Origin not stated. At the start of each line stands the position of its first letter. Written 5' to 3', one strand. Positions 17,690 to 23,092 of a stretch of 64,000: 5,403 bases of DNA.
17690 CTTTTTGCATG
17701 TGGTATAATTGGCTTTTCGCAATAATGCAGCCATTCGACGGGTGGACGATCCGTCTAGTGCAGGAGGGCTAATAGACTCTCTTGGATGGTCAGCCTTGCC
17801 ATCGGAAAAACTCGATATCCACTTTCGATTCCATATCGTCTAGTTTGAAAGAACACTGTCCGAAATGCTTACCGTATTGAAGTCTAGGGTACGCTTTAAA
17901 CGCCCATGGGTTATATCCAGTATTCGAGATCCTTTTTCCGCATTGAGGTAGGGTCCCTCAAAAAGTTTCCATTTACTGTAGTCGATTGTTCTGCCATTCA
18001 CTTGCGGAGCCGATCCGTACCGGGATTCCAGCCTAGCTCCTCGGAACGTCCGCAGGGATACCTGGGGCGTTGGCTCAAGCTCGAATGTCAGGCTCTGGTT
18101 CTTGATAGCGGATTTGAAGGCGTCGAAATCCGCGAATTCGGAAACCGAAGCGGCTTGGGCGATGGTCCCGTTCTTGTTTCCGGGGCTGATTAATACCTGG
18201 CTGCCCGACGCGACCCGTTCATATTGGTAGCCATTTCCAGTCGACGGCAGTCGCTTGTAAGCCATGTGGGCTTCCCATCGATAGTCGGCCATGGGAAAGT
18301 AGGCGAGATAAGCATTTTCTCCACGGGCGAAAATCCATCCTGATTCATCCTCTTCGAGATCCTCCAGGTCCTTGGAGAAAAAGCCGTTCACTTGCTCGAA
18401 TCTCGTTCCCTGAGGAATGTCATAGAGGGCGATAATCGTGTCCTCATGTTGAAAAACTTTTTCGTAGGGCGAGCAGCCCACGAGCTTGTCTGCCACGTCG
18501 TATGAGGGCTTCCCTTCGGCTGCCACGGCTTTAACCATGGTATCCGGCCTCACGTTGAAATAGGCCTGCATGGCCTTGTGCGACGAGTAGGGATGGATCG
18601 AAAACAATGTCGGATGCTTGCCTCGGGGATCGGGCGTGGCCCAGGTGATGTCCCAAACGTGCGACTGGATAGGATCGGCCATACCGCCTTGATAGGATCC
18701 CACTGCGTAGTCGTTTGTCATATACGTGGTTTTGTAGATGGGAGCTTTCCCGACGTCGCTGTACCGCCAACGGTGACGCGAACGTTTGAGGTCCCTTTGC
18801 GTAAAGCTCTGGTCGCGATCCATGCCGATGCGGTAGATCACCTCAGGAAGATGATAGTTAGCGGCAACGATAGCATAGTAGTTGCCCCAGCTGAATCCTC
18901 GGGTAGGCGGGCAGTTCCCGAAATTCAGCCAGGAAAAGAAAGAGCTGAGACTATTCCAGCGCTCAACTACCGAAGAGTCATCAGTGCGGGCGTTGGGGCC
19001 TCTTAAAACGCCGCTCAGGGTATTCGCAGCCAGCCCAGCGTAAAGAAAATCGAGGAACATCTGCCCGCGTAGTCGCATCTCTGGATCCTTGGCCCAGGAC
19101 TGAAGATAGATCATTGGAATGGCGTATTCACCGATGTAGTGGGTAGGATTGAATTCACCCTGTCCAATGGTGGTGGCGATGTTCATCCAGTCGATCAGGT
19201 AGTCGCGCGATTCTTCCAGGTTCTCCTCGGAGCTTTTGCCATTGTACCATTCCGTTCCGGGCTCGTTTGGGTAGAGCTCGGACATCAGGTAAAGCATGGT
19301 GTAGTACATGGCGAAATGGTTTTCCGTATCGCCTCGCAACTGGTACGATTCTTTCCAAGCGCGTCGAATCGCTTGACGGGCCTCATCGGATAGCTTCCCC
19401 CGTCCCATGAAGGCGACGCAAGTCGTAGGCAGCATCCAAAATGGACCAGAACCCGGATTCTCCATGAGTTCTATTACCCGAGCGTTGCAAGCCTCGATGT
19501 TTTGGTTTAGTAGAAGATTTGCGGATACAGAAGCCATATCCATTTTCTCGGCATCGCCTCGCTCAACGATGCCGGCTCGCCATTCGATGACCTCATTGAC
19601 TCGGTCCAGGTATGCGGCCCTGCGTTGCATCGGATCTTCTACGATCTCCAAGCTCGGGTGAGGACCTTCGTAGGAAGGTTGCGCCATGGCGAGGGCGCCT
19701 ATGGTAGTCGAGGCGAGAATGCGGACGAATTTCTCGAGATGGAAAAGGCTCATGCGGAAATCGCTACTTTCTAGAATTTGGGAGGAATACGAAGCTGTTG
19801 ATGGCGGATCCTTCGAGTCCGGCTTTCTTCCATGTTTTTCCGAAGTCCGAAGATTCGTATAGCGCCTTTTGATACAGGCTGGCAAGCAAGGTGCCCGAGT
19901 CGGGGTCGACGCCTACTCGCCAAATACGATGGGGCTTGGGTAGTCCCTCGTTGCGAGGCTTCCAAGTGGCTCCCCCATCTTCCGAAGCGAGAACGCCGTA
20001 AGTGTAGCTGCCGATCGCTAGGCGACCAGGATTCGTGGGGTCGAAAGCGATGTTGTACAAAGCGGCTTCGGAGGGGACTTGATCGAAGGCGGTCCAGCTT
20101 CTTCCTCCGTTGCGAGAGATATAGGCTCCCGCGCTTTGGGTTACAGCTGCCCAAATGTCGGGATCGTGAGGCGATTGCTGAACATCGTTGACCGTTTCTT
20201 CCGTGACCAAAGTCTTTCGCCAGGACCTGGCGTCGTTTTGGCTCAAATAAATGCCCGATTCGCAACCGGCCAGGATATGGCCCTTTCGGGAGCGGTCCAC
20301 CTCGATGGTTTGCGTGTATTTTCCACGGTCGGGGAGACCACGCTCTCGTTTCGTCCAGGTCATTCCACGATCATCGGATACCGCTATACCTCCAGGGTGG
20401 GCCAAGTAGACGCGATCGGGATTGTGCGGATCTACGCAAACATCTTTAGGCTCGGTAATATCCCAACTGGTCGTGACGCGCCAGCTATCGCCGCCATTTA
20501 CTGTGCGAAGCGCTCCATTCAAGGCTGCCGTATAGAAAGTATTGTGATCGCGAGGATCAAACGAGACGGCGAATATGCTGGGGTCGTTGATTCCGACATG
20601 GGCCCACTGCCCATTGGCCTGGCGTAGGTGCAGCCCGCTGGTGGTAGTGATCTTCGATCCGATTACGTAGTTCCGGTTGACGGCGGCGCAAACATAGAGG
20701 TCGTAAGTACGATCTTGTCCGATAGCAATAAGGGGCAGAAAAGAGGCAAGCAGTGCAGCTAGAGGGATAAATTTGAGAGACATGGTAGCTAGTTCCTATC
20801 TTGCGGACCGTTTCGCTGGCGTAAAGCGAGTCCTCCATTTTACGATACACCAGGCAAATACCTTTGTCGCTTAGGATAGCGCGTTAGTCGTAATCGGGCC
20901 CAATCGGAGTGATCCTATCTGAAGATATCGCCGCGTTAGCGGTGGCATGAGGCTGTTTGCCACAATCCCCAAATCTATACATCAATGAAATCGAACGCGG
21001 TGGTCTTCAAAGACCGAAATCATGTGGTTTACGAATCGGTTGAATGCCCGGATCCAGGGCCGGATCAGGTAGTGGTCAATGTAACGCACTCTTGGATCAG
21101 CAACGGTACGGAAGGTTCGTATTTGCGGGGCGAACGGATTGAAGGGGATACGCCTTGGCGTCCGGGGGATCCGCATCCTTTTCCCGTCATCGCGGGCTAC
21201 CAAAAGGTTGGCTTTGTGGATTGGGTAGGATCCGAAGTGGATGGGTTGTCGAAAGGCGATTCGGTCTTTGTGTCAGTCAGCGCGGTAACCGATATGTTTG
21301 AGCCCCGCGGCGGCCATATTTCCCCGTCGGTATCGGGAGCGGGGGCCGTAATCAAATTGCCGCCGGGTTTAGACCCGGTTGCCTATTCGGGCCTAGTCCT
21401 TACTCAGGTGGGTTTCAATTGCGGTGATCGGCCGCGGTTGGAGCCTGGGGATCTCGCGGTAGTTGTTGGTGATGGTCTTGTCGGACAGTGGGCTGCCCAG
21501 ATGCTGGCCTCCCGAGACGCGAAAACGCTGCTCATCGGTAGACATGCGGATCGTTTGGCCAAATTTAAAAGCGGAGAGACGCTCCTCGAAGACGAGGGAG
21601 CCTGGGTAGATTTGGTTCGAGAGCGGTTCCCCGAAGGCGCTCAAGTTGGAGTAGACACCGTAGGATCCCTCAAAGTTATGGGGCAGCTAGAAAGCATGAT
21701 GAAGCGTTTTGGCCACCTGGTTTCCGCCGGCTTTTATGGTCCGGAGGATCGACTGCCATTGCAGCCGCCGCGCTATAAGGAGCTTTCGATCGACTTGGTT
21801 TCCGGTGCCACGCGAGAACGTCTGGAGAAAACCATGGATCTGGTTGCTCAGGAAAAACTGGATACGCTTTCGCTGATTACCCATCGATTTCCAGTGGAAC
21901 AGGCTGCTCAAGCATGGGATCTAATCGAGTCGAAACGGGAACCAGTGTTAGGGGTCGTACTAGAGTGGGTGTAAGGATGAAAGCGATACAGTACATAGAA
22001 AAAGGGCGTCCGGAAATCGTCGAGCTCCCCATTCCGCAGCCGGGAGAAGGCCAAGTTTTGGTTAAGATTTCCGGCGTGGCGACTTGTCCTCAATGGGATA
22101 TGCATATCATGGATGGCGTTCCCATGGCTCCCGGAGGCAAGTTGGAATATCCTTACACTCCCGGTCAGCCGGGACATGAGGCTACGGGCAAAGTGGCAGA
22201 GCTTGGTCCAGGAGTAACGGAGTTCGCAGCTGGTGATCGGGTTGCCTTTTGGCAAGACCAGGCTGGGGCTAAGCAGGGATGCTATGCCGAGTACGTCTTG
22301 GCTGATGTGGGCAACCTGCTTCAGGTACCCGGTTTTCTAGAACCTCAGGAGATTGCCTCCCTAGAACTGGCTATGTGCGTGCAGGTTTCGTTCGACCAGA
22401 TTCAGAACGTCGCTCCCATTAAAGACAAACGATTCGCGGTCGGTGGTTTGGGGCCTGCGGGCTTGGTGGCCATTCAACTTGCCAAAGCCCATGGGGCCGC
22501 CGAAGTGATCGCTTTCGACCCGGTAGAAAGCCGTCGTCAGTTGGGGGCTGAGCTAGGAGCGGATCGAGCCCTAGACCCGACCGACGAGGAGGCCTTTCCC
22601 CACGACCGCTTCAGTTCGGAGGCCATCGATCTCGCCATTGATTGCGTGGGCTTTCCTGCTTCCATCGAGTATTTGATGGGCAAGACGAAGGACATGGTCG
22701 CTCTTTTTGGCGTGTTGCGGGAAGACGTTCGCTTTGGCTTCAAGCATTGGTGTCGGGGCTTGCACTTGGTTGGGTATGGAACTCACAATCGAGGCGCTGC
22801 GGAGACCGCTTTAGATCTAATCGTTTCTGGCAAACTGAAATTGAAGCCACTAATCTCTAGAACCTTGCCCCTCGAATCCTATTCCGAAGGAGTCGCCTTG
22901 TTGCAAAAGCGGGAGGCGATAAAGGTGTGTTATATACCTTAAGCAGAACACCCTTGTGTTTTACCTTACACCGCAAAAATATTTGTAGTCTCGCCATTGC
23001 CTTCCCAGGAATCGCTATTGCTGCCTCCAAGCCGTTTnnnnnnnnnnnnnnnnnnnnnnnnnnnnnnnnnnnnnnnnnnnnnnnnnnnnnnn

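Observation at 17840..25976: Mirrored pair of unknown RGDTENH enzymes, each coupled to its own BNR propeller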

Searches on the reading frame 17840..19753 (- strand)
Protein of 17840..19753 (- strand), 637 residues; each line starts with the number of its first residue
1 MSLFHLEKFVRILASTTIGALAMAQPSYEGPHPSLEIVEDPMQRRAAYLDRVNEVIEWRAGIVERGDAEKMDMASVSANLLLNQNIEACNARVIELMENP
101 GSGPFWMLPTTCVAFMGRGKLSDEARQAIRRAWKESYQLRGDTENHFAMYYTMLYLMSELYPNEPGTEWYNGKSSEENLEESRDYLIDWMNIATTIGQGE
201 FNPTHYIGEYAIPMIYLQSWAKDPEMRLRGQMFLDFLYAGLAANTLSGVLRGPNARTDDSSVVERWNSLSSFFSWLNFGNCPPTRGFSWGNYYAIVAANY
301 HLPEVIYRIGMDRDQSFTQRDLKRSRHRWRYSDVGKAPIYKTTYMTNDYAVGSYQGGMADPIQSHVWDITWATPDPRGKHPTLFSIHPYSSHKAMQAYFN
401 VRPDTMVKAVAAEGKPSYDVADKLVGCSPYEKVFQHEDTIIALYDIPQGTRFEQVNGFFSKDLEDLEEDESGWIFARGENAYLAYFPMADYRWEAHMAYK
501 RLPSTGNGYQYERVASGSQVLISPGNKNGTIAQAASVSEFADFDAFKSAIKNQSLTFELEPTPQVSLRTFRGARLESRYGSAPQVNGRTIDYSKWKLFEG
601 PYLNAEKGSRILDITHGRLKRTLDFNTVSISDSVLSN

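Call 4: search_protein_families(library=pfam, proteins=[window:17840-19753:-], max_evalue=0.1)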
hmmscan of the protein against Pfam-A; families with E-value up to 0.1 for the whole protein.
window:17840-19753:- (637 aa): 0 families

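Call 9: search_protein_families(library=ncbifam, proteins=[window:17840-19753:-], max_evalue=0.1)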
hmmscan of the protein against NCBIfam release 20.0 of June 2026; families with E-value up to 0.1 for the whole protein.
window:17840-19753:- (637 aa): 0 families

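Call 23: find_homologous_proteins(query=window:17840-19753:-)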
Query window:17840-19753:- (637 aa): 2170 proteins with E <= 0.001 among 8000 candidates; the best 120 are listed.
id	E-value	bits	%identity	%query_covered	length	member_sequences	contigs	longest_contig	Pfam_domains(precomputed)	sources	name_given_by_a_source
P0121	0.0e+0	1488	100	100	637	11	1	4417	-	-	-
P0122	0.0e+0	1359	90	100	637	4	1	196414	-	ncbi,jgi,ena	-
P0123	0.0e+0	1327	90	97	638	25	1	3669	-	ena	-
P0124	0.0e+0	1218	81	99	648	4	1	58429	-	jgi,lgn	-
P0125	0.0e+0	1181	78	99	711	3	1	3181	-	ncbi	-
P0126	0.0e+0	1152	78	98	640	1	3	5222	-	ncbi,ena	-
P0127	0.0e+0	1148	76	98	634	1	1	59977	-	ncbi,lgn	-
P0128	0.0e+0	1147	78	98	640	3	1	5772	-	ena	-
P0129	0.0e+0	1146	76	98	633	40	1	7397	-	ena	-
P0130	0.0e+0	1145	77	99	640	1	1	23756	-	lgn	-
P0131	0.0e+0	1145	79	96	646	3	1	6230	-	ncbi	-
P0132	0.0e+0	1139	76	99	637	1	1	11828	-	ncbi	-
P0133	0.0e+0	1138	75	99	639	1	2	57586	-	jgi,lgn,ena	jgi:hypothetical protein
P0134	0.0e+0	1133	76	97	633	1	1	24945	-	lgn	-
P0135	0.0e+0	1132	75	98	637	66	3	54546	-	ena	-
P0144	0.0e+0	1056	70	98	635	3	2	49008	-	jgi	jgi:hypothetical protein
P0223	1.0e-252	858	59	99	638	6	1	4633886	-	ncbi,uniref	ncbi:hypothetical protein [Oleiharenicola sp. Vm1]|uniref:hypothetical protein n=1 Tax=Oleiharenicol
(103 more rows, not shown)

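Call 24: find_encoding_contigs(protein=P0223, flank=8000, max_places=1)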
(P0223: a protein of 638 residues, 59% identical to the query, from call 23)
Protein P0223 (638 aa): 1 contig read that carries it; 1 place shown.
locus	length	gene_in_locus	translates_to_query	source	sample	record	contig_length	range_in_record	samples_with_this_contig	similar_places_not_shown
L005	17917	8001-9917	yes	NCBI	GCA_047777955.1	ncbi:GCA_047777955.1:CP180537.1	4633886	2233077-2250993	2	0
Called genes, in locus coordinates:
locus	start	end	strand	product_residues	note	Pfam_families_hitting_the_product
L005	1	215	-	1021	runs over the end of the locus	PF07715:Plug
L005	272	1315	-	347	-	PF00356:LacI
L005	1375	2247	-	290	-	-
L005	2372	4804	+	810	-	PF17389:Bac_rhamnosid6H, PF22422:MGH1-like_GH (faint), PF17390:Bac_rhamnosid_C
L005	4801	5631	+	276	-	PF14100:DUF6807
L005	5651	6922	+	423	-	PF00266:Aminotran_5, PF01041:DegT_DnrJ_EryC1 (weak), PF01053:Cys_Met_Meta_PP (weak)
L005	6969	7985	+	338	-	PF14870:PSII_BNR (weak), PF02012:BNR (faint), PF13088:BNR_2 (faint), PF15902:Sortilin-Vps10 (weak), PF25852:DUF6242_C (faint), PF15902:Sortilin-Vps10 (weak)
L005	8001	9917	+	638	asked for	-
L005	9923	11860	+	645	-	PF07944:Beta-AFase-like_GH127_cat, PF20736:Glyco_hydro127M, PF20737:Glyco_hydro127C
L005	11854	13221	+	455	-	PF04389:Peptidase_M28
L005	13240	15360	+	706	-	PF00474:SSF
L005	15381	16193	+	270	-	PF03575:Peptidase_S51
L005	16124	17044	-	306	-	-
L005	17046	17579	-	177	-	-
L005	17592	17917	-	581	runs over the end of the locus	PF00664:ABC_membrane, PF02463:SMC_N (weak), PF00005:ABC_tran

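Call 25: find_encoding_contigs(protein=P0144, flank=10000, max_places=1)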
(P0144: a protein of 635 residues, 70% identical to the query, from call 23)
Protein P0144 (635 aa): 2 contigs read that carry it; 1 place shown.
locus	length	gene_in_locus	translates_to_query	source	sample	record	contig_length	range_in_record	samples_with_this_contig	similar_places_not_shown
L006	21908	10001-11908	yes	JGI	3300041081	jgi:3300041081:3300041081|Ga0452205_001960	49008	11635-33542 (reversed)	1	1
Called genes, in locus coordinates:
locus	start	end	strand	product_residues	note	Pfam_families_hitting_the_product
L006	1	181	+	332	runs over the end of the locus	PF02779:Transket_pyr, PF02780:Transketolase_C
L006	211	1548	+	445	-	PF00364:Biotin_lipoyl, PF25997:BSH_YhbJ (weak), PF02817:E3_binding, PF00198:2-oxoacid_dh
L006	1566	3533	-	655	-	PF02878:PGM_PMM_I, PF02879:PGM_PMM_II, PF02880:PGM_PMM_III (weak)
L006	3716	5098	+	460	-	PF00884:Sulfatase, PF01663:Phosphodiest, PF16347:SGSH_C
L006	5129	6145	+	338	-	PF14870:PSII_BNR (weak), PF02012:BNR (faint), PF15902:Sortilin-Vps10 (weak)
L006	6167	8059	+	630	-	-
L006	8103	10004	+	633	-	-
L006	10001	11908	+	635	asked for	-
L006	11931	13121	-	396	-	PF01979:Amidohydro_1, PF07969:Amidohydro_3 (weak)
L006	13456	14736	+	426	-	PF00884:Sulfatase, PF16347:SGSH_C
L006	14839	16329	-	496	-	PF02550:AcetylCoA_hydro, PF13336:AcetylCoA_hyd_C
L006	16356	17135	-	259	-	PF03099:BPL_LplA_LipB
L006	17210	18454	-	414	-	PF03977:OAD_beta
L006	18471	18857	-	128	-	PF25919:BSH_CusB (faint), PF00364:Biotin_lipoyl, PF25973:BSH_CzcB (faint), PF25984:BSH_YknX (faint)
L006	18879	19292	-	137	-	PF04277:OAD_gamma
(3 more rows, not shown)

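Call 59: search_protein_families(library=pfam, proteins=[L005:2357-4804:+], max_evalue=0.001)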
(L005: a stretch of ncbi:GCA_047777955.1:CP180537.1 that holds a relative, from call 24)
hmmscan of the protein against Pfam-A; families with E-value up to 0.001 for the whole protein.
L005:2357-4804:+ (815 aa): 4 families
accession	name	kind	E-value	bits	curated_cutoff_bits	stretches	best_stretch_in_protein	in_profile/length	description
PF17389.8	Bac_rhamnosid6H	-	5.1e-26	92.2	24.5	1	405-722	4-329/339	Bacterial alpha-L-rhamnosidase 6 hairpin glycosidase domain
PF17390.7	Bac_rhamnosid_C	-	5.9e-15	55.3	22.1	1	734-805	1-73/78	Bacterial alpha-L-rhamnosidase C-terminal domain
PF22422.2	MGH1-like_GH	-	1.3e-05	25.4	27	1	505-627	74-229/356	Mannosylglycerate hydrolase MGH1-like glycoside hydrolase domain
PF08531.16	Bac_rhamnosid_N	-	4.9e-05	23.7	25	1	56-212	7-159/172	Alpha-L-rhamnosidase N-terminal domain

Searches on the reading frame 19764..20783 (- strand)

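Call 4: search_protein_families(library=pfam, proteins=[window:19764-20783:-], max_evalue=0.1)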
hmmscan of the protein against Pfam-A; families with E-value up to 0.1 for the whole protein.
window:19764-20783:- (339 aa): 5 families
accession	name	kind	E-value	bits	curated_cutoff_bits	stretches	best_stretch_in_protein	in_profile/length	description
PF15902.12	Sortilin-Vps10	-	7.3e-17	61.7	33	3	178-256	3-84/446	Sortilin, neurotensin receptor 3,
PF02012.26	BNR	-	3.9e-12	44.7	27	0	135-145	2-12/12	BNR/Asp-box repeat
PF14870.12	PSII_BNR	-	1.7e-10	41.1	27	2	229-324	8-100/303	Photosynthesis system II assembly factor YCF48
PF15899.11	BNR_6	-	4.5e-06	26.6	27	1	308-320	1-13/14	BNR-Asp box repeat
PF16819.11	DUF5074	-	0.076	12.5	27.2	0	121-219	107-205/353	Domain of unknown function (DUF5074)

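Call 9: search_protein_families(library=ncbifam, proteins=[window:19764-20783:-], max_evalue=0.1)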
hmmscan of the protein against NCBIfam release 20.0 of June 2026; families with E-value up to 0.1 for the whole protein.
window:19764-20783:- (339 aa): 2 families
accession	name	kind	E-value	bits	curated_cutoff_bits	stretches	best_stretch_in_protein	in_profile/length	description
NF045728.1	glycosyl_F510_1955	equivalog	6.7e-27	94.3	175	3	121-260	104-239/246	F510_1955 family glycosylhydrolase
NF010237.0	PRK13684.1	equivalog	1.8e-07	30.5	326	2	224-323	31-126/334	photosynthesis system II assembly factor Ycf48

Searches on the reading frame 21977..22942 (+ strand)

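Call 4: search_protein_families(library=pfam, proteins=[window:21977-22942:+], max_evalue=0.1)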
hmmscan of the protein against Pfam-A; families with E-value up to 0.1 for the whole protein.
window:21977-22942:+ (321 aa): 4 families
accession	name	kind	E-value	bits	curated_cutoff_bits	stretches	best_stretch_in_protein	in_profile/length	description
PF00107.32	ADH_zinc_N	-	3e-15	56.8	31.8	1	162-283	3-128/129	Zinc-binding dehydrogenase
PF08240.17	ADH_N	-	1e-14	55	23.5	1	23-118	1-103/104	Alcohol dehydrogenase GroES-like domain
PF13602.12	ADH_zinc_N_2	-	4.9e-07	31.2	27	1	193-314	1-128/134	Zinc-binding dehydrogenase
PF00208.27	ELFV_dehydrog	-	0.069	13.3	23.4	1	124-177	7-59/241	Glutamate/Leucine/Phenylalanine/Valine dehydrogenase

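Call 9: search_protein_families(library=ncbifam, proteins=[window:21977-22942:+], max_evalue=0.1)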
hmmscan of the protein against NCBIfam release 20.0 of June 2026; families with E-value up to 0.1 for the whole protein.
window:21977-22942:+ (321 aa): 25 families
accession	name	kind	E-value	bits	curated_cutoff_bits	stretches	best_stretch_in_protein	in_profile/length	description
TIGR00692.1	tdh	equivalog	4.9e-31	108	458.35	2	99-320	115-339/340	L-threonine 3-dehydrogenase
NF003808.0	PRK05396.1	equivalog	5.4e-29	101.1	380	2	99-318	117-337/341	L-threonine 3-dehydrogenase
NF041097.1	keto_inos_dh_IolM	equivalog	1.9e-28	99.3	450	2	151-316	208-384/389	scyllo-inosose 3-dehydrogenase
TIGR03989.1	Rxyl_3153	subfamily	3.8e-20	72.5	440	2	8-91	10-85/370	NDMA-dependent alcohol dehydrogenase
TIGR02824.1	quinone_pig3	subfamily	5.7e-19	68.3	296.8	1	1-225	1-217/325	putative NAD(P)H quinone oxidoreductase, PIG3 family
NF010344.0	PRK13771.1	subfamily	1.1e-18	67.4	349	2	100-314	115-325/334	putative alcohol dehydrogenase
TIGR03366.1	HpnZ_proposed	hypoth_equivalog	2.5e-16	59.8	328.1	1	96-235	103-241/315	putative phosphonate catabolism associated alcohol dehydrogenase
TIGR03451.1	mycoS_dep_FDH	equivalog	1.4e-15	57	512.9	2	7-102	8-96/358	S-(hydroxymethyl)mycothiol dehydrogenase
NF007642.0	PRK10309.1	equivalog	6.8e-15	55.1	550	1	99-311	113-335/347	galactitol-1-phosphate 5-dehydrogenase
NF007375.0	PRK09880.1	equivalog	7.2e-14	51.3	469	1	101-306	124-327/344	L-idonate 5-dehydrogenase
NF041172.1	AcrlCoa_red_Thmprot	equivalog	9.1e-13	47.8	500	2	100-315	115-327/334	acryloyl-CoA reductase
TIGR02817.1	adh_fam_1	subfamily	9.3e-13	48.3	284.05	1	15-203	20-203/336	zinc-binding alcohol dehydrogenase family protein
TIGR02818.1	adh_III_F_hyde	equivalog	2.4e-12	46.6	543.95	2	133-208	168-244/368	S-(hydroxymethyl)glutathione dehydrogenase/class III alcohol dehydrogenase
NF007489.0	PRK10083.1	equivalog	1.6e-11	43.8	376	2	99-231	113-243/339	Zn-dependent oxidoreductase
TIGR01202.1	bchC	equivalog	2.3e-11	43.4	291.25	1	17-300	18-287/308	chlorophyll synthesis pathway protein BchC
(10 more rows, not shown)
